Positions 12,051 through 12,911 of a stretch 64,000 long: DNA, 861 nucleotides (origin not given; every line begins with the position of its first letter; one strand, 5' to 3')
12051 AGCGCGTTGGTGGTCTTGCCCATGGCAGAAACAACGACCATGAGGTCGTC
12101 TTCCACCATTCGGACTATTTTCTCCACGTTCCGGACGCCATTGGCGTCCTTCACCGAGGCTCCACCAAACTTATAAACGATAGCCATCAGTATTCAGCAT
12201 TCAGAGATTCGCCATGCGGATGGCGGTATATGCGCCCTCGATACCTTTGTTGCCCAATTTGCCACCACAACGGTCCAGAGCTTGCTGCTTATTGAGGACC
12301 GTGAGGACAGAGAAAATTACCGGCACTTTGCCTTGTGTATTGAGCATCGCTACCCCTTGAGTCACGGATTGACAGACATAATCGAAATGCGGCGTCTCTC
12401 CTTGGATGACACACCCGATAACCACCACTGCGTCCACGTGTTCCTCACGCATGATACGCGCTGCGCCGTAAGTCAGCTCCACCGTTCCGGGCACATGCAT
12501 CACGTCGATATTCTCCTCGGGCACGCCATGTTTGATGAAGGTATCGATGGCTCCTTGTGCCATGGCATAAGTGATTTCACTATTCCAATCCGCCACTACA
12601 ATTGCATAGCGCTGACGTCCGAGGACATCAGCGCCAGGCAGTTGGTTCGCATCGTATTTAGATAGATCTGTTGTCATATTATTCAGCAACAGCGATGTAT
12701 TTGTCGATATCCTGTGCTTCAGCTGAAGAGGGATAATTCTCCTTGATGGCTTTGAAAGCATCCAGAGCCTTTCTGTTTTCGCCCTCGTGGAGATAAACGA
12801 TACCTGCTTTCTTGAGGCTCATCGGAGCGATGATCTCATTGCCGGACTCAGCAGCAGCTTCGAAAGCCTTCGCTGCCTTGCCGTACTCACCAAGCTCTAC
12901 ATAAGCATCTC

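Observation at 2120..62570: Dispersed families of 7-8 bp short tandem repeat arrays at gene junctions and in-frame inside genes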

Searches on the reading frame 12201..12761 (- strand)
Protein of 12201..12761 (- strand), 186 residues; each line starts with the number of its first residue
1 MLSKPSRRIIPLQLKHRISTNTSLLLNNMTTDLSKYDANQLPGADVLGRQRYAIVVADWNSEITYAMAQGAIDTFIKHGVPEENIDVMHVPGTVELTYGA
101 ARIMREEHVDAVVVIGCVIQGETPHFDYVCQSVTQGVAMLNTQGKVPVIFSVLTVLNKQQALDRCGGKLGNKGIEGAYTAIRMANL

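Call 16: search_protein_families(library=pfam, proteins=[window:12201-12761:-])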
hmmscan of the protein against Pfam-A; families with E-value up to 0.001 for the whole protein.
window:12201-12761:- (186 aa): 1 family
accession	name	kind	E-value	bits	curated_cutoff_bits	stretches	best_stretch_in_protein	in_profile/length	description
PF00885.24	DMRL_synthase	-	1.6e-50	171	26.7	1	50-186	2-137/139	6,7-dimethyl-8-ribityllumazine synthase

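Call 54: find_encoding_contigs(protein=window:12201-12677:-, flank=10000, max_places=10)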
Protein window:12201-12677:- (158 aa): no gene with exactly this product is on record in the collection.
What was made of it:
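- Tried and rejected: Not on record (call 54).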
